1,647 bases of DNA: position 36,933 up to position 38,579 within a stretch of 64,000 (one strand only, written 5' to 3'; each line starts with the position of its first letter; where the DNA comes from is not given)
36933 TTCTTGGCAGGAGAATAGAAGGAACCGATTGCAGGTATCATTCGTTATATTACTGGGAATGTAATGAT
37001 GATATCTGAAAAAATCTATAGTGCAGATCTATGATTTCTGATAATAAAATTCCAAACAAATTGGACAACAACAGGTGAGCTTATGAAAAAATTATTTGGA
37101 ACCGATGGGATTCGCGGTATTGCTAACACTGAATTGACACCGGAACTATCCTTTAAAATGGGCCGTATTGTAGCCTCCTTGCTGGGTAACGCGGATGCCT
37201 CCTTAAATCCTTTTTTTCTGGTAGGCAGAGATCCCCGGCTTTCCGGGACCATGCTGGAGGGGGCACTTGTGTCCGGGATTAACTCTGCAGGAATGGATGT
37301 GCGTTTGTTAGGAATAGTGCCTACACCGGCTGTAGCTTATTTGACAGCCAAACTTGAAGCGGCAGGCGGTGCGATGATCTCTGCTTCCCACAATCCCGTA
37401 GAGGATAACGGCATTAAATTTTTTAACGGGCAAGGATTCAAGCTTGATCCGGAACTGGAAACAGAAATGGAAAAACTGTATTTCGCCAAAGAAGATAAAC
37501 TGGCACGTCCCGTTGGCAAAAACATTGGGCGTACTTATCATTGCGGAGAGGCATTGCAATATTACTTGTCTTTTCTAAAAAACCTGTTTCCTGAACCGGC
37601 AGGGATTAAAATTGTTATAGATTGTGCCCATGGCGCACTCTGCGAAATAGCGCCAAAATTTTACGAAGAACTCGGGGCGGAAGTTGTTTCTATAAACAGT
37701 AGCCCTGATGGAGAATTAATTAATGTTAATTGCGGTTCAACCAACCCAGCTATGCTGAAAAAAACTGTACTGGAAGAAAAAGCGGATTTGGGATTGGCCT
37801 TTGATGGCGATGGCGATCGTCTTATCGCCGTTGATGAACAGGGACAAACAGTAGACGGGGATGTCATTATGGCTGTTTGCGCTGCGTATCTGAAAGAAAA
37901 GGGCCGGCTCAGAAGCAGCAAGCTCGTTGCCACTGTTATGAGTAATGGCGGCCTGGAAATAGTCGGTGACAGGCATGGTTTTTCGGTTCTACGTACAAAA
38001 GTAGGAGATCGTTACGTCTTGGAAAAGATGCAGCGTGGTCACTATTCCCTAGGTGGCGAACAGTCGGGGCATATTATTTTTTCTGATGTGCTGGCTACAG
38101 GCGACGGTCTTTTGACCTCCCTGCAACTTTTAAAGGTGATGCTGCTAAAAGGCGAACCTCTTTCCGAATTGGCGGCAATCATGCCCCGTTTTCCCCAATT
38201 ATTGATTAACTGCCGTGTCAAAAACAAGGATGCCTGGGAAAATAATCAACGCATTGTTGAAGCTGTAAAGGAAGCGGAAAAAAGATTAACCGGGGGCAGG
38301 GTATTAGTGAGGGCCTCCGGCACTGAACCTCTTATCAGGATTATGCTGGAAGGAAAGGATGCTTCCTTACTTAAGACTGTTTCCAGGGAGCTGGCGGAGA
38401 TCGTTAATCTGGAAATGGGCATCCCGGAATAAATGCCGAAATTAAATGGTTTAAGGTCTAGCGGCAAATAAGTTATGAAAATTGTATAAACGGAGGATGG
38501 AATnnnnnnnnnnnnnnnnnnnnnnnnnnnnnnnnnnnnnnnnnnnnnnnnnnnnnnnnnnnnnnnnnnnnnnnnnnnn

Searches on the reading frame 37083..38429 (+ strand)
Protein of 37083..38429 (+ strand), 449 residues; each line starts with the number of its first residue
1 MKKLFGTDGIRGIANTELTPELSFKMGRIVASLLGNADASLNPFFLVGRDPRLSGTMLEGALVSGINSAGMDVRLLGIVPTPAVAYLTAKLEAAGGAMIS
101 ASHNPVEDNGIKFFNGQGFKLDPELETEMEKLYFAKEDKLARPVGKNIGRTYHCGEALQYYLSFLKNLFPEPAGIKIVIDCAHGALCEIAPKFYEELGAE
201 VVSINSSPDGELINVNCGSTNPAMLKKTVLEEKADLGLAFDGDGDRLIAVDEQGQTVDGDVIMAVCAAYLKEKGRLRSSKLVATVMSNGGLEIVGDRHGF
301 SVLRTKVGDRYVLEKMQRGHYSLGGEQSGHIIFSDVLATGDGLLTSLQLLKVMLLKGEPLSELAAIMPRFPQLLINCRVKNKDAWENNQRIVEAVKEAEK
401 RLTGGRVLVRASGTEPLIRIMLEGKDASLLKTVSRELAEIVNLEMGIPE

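Call 34: search_protein_families(library=ncbifam, proteins=[window:37083-38429:+], max_evalue=1e-20)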
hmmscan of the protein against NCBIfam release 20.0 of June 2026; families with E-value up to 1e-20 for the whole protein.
window:37083-38429:+ (449 aa): 5 families
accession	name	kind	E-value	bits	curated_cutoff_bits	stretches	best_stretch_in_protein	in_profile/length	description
TIGR01455.1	glmM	equivalog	1.5e-162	541.3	447.55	1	5-442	1-441/442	phosphoglucosamine mutase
TIGR03990.1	Arch_GlmM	equivalog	3.8e-102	342.4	439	1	2-440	1-443/444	phosphoglucosamine mutase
NF007088.0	PRK09542.1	equivalog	2.2e-52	178.6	618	1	4-442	11-454/456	phosphomannomutase/phosphoglucomutase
NF046027.1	PhglucPhmanMutPgmG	equivalog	4.8e-45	154.1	600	1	10-402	15-394/460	phosphoglucomutase/phosphomannomutase PgmG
NF011943.0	PRK15414.1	subfamily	4.3e-32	111.7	801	1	5-442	7-455/456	phosphomannomutase CpsG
